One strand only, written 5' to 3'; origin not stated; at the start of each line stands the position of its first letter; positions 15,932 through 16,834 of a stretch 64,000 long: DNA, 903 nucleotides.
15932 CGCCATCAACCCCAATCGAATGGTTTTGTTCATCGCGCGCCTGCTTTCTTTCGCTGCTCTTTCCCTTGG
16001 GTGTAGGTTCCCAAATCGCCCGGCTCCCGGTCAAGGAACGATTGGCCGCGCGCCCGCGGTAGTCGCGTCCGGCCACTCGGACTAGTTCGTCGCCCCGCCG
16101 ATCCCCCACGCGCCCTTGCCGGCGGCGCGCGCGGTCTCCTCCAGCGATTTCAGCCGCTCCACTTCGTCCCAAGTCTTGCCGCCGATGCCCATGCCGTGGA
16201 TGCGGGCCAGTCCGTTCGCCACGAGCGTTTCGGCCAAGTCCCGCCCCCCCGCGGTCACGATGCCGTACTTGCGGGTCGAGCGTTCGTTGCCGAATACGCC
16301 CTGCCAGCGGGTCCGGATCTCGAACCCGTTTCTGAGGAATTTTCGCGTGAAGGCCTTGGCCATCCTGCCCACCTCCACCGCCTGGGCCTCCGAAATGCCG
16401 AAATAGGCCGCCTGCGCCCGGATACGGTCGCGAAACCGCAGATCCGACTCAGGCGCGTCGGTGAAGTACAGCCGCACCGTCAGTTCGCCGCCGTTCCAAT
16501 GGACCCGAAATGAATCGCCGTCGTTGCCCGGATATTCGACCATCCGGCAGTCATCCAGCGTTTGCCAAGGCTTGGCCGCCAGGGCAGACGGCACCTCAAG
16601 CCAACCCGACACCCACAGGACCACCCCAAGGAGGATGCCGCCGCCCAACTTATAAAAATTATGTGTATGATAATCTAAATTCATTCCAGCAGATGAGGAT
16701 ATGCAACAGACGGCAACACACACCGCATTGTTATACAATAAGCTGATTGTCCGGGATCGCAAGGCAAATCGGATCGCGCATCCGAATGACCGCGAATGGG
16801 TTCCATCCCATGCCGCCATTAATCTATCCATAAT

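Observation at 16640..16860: AT-rich island (about 45 % GC) in a 70 % GC genome between divergent nuclease genes, extending into the first codons of both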

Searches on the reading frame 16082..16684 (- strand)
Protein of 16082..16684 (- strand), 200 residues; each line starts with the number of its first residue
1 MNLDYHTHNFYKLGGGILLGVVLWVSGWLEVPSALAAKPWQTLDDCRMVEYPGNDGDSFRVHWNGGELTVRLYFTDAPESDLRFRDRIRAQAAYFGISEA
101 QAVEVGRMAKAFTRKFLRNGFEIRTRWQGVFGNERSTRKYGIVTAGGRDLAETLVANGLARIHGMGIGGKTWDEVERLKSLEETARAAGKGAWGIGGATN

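Call 11: search_protein_families(library=pfam, proteins=[window:16082-16684:-], max_evalue=0.01)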
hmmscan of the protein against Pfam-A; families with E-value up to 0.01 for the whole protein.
window:16082-16684:- (200 aa): 1 family
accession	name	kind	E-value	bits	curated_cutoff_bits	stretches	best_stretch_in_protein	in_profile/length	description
PF00565.23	SNase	-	6.8e-07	30.1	21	1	69-193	1-105/107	Staphylococcal nuclease homologue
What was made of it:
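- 16082..16684 (-): SNase-like (thermonuclease/YncB-type) gene of 200 aa, with a predicted N-terminal signal peptide (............-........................|AKPWQTL). PF00565 at 30.1 bits, above the cut-off of 21 (call 11).
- On SNase / thermonuclease (PF00565): 30.1 bits against 21, covering residues 69-193 (call 11).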

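Call 12: find_encoding_contigs(protein=window:16082-16684:-, flank=3000, max_places=6)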
Protein window:16082-16684:- (200 aa): 18 contigs read that carry it; 6 places shown.
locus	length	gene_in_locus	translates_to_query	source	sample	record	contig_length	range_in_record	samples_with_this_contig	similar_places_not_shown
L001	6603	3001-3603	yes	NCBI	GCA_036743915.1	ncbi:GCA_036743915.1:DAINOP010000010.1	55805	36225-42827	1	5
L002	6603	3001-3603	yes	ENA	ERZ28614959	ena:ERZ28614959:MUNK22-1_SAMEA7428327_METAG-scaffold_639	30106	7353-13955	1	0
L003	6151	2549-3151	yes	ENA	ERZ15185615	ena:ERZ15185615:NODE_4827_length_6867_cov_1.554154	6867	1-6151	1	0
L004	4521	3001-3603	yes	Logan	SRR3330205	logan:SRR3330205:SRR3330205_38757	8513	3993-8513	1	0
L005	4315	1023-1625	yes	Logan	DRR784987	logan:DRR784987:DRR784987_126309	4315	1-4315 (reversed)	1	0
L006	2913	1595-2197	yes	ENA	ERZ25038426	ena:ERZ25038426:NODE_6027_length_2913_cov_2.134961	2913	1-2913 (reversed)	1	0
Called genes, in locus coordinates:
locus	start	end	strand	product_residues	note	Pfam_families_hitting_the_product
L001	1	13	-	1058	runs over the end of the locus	PF00580:UvrD-helicase, PF13245:AAA_19 (faint), PF13361:UvrD_C, PF13538:UvrD_C_2 (faint), PF12705:PDDEXK_1 (weak)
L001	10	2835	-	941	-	PF12705:PDDEXK_1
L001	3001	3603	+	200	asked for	PF00565:SNase (weak)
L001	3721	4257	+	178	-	PF12796:Ank_2, PF13637:Ank_4 (weak), PF13857:Ank_5 (weak), PF13637:Ank_4 (weak), PF13857:Ank_5, PF13857:Ank_5, PF12796:Ank_2, PF13637:Ank_4, +4 more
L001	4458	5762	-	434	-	PF00990:GGDEF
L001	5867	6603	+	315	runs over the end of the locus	PF01545:Cation_efflux, PF16916:ZT_dimer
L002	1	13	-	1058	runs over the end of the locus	PF00580:UvrD-helicase, PF13245:AAA_19 (faint), PF13361:UvrD_C, PF13538:UvrD_C_2 (faint), PF12705:PDDEXK_1 (weak)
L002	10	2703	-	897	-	PF12705:PDDEXK_1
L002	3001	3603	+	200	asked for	PF00565:SNase (weak)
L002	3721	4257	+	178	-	PF12796:Ank_2, PF13637:Ank_4 (weak), PF13857:Ank_5, PF00023:Ank, PF13637:Ank_4, PF13857:Ank_5, PF12796:Ank_2, PF13637:Ank_4, +4 more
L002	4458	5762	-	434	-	PF00990:GGDEF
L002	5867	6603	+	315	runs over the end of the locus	PF01545:Cation_efflux, PF16916:ZT_dimer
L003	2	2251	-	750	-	?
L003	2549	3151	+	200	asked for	PF00565:SNase (weak)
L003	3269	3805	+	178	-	PF12796:Ank_2, PF13637:Ank_4 (weak), PF13857:Ank_5, PF00023:Ank, PF13637:Ank_4, PF13857:Ank_5, PF12796:Ank_2, PF13637:Ank_4, +4 more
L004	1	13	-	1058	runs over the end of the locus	PF00580:UvrD-helicase, PF13245:AAA_19 (faint), PF13361:UvrD_C, PF13538:UvrD_C_2 (faint), PF12705:PDDEXK_1 (weak)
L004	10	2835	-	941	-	PF12705:PDDEXK_1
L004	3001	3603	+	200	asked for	PF00565:SNase (weak)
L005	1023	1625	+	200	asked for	PF00565:SNase (weak)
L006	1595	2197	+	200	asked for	PF00565:SNase (weak)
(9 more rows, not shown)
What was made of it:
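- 16082..16684 (-): The identical protein is called on 18 public contigs (call 12).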

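Call 22: find_homologous_proteins(query=window:16082-16684:-)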
Query window:16082-16684:- (200 aa): 174 proteins with E <= 0.001 among 535 candidates; the best 120 are listed.
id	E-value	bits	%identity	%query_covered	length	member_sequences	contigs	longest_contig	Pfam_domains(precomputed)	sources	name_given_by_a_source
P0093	6.2e-132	456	100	100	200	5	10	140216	PF00565.24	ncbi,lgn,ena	-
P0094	4.9e-113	394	92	95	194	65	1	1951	PF00565.24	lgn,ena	-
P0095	9.9e-113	393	87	100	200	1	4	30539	PF00565.24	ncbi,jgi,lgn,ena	jgi:endonuclease YncB( thermonuclease family)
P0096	1.7e-101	356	83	93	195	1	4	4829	PF00565.24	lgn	-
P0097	1.2e-95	337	78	89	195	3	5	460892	PF00565.24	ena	-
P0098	8.5e-89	315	93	77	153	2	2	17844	PF00565.24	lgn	-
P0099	1.1e-88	315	82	85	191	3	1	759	PF00565.24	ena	-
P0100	2.7e-84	300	78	87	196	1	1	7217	PF00565.24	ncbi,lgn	ncbi:MAG: thermonuclease family protein [Kiritimatiellia bacterium]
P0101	1.5e-83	298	73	89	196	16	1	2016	PF00565.24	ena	-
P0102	3.1e-83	297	80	82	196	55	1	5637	PF00565.24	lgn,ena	-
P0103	4.4e-83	296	75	88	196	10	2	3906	PF00565.24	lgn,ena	-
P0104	3.5e-80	287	80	79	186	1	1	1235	PF00565.24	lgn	-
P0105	8.0e-79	282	69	90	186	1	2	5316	PF00565.24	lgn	-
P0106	1.3e-78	282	71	89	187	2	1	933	PF00565.24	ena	-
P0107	5.1e-78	280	70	87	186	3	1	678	PF00565.24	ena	-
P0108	1.3e-77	278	67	93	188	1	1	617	PF00565.24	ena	-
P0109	3.5e-77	277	72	84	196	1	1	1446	PF00565.24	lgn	-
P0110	7.0e-77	276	68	94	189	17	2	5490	PF00565.24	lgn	-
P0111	1.2e-76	275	72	84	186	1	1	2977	PF00565.24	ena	-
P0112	1.3e-76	275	71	86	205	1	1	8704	PF00565.24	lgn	-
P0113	1.5e-76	275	71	83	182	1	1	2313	PF00565.24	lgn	-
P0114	2.0e-76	274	70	84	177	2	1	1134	PF00565.24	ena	-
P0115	3.1e-76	274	70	90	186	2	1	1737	PF00565.24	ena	-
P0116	3.6e-76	274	71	90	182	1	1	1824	PF00565.24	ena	-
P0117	3.8e-76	274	67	90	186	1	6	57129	PF00565.24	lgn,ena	-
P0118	4.1e-76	273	72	83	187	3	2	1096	PF00565.24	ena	-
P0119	4.3e-76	273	71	86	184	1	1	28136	PF00565.24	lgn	-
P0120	6.0e-76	273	72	84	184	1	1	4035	PF00565.24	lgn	-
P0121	2.0e-75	271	67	89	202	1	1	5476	PF00565.24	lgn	-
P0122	2.8e-75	271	65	93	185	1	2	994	PF00565.24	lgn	-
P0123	3.1e-75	271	72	84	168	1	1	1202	PF00565.24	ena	-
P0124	3.2e-75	271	74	80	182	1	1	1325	PF00565.24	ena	-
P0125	3.6e-75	270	70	89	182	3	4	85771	PF00565.24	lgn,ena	-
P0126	4.0e-75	270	71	83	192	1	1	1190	PF00565.24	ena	-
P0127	4.4e-75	270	71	82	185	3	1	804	PF00565.24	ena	-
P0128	4.7e-75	270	67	93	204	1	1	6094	PF00565.24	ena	-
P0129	6.4e-75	270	65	92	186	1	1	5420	PF00565.24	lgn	-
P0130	6.9e-75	269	71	84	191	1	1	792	PF00565.24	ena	-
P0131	7.8e-75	269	71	84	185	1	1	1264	PF00565.24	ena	-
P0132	1.6e-74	268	70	84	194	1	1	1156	PF00565.24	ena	-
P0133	1.9e-74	268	69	90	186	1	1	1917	PF00565.24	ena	-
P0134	2.4e-74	268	70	83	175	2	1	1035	PF00565.24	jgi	jgi:endonuclease YncB( thermonuclease family)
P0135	2.7e-74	267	64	96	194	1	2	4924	PF00565.24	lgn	-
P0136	4.0e-74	267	74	80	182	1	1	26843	PF00565.24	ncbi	ncbi:MAG: thermonuclease family protein [Kiritimatiellia bacterium]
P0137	4.7e-74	267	72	84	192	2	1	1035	PF00565.24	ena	-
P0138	4.8e-74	267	67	89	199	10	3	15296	PF00565.24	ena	-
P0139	5.2e-74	267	69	84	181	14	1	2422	PF00565.24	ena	-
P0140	6.9e-74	266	72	83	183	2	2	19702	PF00565.24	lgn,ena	-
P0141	7.3e-74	266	67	90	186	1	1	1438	PF00565.24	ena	-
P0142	8.5e-74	266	73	81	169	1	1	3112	PF00565.24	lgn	-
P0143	1.5e-73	265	69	84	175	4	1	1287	PF00565.24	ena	-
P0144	1.5e-73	265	66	89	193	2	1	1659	PF00565.24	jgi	jgi:endonuclease YncB( thermonuclease family)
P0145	2.0e-73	265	69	85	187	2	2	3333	PF00565.24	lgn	-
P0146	3.4e-73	264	67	88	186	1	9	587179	PF00565.24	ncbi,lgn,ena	-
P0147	5.0e-73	263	66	89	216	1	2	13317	PF00565.24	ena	-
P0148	6.0e-73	263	71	81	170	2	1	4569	PF00565.24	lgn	-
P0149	6.7e-73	263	68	89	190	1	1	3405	PF00565.24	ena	-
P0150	1.4e-72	262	70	81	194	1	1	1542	PF00565.24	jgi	jgi:endonuclease YncB( thermonuclease family)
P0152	9.2e-72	259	68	85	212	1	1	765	PF00565.24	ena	-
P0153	3.1e-71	257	66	88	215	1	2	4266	PF00565.24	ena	-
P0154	3.5e-71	257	69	84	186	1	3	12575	PF00565.24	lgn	-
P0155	4.2e-71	257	68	83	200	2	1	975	PF00565.24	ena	-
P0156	2.9e-70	254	71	82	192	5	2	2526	PF00565.24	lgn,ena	-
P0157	1.9e-69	252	62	89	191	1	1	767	PF00565.24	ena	-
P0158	2.7e-69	251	68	81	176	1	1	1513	PF00565.24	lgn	-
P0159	2.8e-69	251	67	83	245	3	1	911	PF00565.24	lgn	-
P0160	6.0e-69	250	67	82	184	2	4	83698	PF00565.24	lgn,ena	-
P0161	1.2e-68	249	68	83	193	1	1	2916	PF00565.24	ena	-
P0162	1.8e-67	245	64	85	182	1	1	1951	PF00565.24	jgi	jgi:endonuclease YncB( thermonuclease family)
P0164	1.3e-66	242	64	84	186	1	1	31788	PF00565.24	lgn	-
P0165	1.9e-66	242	74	74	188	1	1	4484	PF00565.24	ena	-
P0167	2.6e-65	238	65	84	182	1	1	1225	PF00565.24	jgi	jgi:endonuclease YncB( thermonuclease family)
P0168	5.4e-65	237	58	93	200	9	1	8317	PF00565.24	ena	-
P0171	4.6e-64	234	63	89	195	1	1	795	PF00565.24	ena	-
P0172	7.3e-64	233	67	83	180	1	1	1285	PF00565.24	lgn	-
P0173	8.4e-64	233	56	95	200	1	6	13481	-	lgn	-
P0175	5.5e-61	224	59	85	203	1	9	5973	PF00565.24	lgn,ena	-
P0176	5.8e-60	221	58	84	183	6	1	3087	PF00565.24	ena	-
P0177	7.5e-59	217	60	81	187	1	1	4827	PF00565.24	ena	-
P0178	2.5e-57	212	57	83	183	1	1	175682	PF00565.24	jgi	-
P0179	3.6e-56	208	57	81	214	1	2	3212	PF00565.24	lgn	-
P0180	5.0e-55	205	54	89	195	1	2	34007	PF00565.24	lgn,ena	-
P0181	7.3e-52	194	55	80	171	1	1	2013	PF00565.24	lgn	-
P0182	5.8e-51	191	55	80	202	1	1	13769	PF00565.24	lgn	-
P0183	2.5e-50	189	61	74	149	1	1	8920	PF00565.24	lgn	-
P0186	2.0e-46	176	51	88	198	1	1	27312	PF00565.24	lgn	-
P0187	4.3e-46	175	75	56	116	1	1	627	PF00565.24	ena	-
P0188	1.7e-44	170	72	55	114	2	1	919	PF00565.24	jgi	-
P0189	1.7e-43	167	51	84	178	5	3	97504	PF00565.24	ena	-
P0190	2.2e-39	153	48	90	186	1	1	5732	PF00565.24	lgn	-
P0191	9.7e-39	151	47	87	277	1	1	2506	PF00565.24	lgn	-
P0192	2.1e-38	150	48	78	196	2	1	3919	PF00565.24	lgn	-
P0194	2.2e-36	144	67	50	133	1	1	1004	PF00565.24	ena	-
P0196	4.2e-35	139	48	77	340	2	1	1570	PF14520.13,PF12836.14,PF21176.4,PF00565.24,PF00633.30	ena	-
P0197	1.2e-34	138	48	78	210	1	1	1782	PF00565.24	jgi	jgi:endonuclease YncB( thermonuclease family)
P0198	1.3e-34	138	45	83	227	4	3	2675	PF00565.24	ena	-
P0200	6.0e-32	129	47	77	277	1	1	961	PF06514.18,PF14520.13,PF11798.15,PF14716.14,PF12836.14,PF21176.4,PF00565.24,PF00633.30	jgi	jgi:competence ComEA-like helix-hairpin-helix protein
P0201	8.8e-32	129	47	77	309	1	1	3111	PF14520.13,PF12836.14,PF00565.24,PF00633.30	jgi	jgi:competence ComEA-like helix-hairpin-helix protein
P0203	3.6e-31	127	41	89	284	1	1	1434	PF06514.18,PF14520.13,PF11798.15,PF14716.14,PF12836.14,PF21176.4,PF00565.24,PF00633.30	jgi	jgi:competence ComEA-like helix-hairpin-helix protein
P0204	1.1e-30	125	46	77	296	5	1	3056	PF06514.18,PF14520.13,PF14716.14,PF12836.14,PF21176.4,PF00565.24,PF00633.30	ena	-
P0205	1.4e-30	125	46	78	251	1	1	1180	PF00565.24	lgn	-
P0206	1.5e-30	125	42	91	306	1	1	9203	PF06514.18,PF14520.13,PF14716.14,PF12836.14,PF00565.24,PF00633.30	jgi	jgi:competence protein ComEA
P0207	1.6e-30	125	44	77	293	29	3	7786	PF06514.18,PF14520.13,PF14716.14,PF12836.14,PF21176.4,PF00565.24,PF00633.30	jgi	jgi:competence protein ComEA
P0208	2.3e-30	124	45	77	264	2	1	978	PF06514.18,PF14520.13,PF11798.15,PF14716.14,PF12836.14,PF21176.4,PF00565.24,PF00633.30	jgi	jgi:competence ComEA-like helix-hairpin-helix protein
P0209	4.7e-30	123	44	77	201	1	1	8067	PF00565.24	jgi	jgi:endonuclease YncB( thermonuclease family)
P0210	6.1e-30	123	45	76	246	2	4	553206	PF06514.18,PF14520.13,PF12836.14,PF00565.24,PF00633.30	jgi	jgi:DNA uptake protein ComE-like DNA-binding protein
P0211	6.4e-30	123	44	77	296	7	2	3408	PF06514.18,PF14520.13,PF14716.14,PF12836.14,PF21176.4,PF00565.24,PF00633.30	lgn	-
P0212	1.0e-29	122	44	77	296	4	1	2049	PF06514.18,PF14520.13,PF14716.14,PF12836.14,PF21176.4,PF00565.24,PF00633.30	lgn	-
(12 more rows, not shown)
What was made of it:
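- Closest known: Staphylococcal nuclease / thermonuclease. Same: Sources name the homologues 'thermonuclease family protein' or 'endonuclease YncB' (calls 11, 22).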

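Call 27: find_related_loci(query=A2, collection=metagenome_contigs, flank=2500)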
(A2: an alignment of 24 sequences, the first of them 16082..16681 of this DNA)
Query A2 (199 aa) in metagenome_contigs; peptide patterns used: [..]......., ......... (x = any residue, [..] = any of these).
193 stretches matched a pattern; 84 encode a relative of the query (tblastn E <= 1e-3); the best 80 are kept; 80 distinct loci.
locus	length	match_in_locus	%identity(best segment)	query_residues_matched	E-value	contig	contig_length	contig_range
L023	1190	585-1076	80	30-193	6e-93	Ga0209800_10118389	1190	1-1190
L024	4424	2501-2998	67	34-199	4e-72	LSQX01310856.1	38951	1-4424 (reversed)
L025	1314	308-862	51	11-197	2e-63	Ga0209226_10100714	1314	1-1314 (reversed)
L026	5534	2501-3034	49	7-195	1e-49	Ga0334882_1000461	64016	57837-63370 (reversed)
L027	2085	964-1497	49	7-195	3e-50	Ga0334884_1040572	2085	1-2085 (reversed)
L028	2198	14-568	42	13-193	3e-40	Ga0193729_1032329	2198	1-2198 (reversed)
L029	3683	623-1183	42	16-199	9e-40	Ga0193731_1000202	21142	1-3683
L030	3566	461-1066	40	3-198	1e-39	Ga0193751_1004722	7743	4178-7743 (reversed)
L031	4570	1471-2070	40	7-198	2e-39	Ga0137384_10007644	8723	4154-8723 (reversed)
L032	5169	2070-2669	40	7-198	1e-39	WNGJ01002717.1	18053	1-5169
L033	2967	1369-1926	41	14-193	4e-39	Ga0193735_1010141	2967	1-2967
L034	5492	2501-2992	42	36-194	8e-39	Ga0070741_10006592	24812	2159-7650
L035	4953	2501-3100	40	7-198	1e-38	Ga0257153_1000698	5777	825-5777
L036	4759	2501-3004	43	36-199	3e-38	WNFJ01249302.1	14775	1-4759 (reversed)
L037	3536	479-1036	42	15-197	4e-38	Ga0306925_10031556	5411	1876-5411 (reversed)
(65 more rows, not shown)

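Call 28: find_encoding_contigs(protein=P0097, flank=3000, max_places=3)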
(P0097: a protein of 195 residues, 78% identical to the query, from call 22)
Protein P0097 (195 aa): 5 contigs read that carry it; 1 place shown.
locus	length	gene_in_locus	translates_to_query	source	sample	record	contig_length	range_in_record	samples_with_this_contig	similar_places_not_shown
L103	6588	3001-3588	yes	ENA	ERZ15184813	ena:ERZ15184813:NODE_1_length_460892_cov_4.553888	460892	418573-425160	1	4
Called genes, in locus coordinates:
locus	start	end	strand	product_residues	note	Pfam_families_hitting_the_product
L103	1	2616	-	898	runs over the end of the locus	PF12705:PDDEXK_1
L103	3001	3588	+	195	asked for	PF00565:SNase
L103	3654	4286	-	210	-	PF07596:SBP_bac_10 (weak)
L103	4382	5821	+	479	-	PF13347:MFS_2, PF07690:MFS_1 (weak)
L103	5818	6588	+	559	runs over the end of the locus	PF10091:Glycoamylase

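Call 29: find_encoding_contigs(protein=P0096, flank=3000, max_places=3)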
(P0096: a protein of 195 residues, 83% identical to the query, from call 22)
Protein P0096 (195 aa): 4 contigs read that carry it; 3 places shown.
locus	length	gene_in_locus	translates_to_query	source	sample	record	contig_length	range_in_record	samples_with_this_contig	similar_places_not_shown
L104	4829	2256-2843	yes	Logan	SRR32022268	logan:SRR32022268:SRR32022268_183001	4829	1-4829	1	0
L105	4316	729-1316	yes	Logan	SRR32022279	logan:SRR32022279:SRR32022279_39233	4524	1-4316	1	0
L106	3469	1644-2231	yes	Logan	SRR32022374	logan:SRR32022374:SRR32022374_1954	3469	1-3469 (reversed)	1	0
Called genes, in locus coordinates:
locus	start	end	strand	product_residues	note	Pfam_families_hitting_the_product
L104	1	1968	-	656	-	?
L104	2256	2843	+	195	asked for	PF00565:SNase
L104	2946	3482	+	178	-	PF12796:Ank_2, PF13637:Ank_4 (weak), PF13637:Ank_4, PF13857:Ank_5, PF00023:Ank, PF13637:Ank_4, PF13857:Ank_5, PF12796:Ank_2, +5 more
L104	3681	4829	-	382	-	?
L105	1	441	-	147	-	?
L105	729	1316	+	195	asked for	PF00565:SNase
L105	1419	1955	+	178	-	PF12796:Ank_2, PF13637:Ank_4 (weak), PF13637:Ank_4, PF13857:Ank_5, PF00023:Ank, PF13637:Ank_4, PF13857:Ank_5, PF12796:Ank_2, +5 more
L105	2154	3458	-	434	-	PF00990:GGDEF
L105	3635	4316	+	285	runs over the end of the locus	PF01545:Cation_efflux, PF16916:ZT_dimer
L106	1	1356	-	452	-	?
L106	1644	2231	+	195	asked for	PF00565:SNase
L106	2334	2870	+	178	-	PF12796:Ank_2, PF13637:Ank_4 (weak), PF13637:Ank_4, PF13857:Ank_5, PF00023:Ank, PF13637:Ank_4, PF13857:Ank_5, PF12796:Ank_2, +5 more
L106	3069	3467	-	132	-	?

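Call 30: find_encoding_contigs(protein=P0094, flank=3000, max_places=3)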
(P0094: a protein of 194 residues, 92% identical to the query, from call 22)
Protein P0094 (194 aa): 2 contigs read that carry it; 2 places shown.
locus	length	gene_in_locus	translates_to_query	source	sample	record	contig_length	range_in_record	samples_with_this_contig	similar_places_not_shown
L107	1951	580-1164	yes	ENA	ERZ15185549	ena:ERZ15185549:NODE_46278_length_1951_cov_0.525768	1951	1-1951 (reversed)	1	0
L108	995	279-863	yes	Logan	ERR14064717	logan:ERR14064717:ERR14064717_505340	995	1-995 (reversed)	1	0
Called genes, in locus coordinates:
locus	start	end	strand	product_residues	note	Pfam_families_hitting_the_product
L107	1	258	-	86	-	?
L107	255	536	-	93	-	-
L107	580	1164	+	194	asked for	PF00565:SNase (weak)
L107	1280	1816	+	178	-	PF12796:Ank_2, PF13857:Ank_5 (weak), PF13637:Ank_4 (weak), PF13857:Ank_5, PF00023:Ank (weak), PF13857:Ank_5, PF12796:Ank_2, PF13637:Ank_4, +4 more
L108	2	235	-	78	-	?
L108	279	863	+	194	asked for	PF00565:SNase (weak)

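Call 33: find_encoding_contigs(protein=P0173, flank=3000, max_places=2)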
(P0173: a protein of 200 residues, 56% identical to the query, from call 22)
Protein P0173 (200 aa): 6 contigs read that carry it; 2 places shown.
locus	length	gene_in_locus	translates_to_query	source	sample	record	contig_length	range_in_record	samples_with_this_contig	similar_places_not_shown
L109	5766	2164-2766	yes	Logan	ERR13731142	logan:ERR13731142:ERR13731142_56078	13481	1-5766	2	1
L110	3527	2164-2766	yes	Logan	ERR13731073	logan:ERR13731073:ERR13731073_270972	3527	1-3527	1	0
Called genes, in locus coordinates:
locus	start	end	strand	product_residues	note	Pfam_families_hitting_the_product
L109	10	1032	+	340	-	-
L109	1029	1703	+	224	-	-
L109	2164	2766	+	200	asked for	-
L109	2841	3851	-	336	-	PF08239:SH3_3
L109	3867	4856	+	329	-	PF02195:ParB_N, PF17762:HTH_ParB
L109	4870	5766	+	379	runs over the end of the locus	PF16491:Peptidase_M48_N (weak)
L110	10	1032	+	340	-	-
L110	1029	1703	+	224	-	-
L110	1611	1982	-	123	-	-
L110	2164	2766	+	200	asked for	-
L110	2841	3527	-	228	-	?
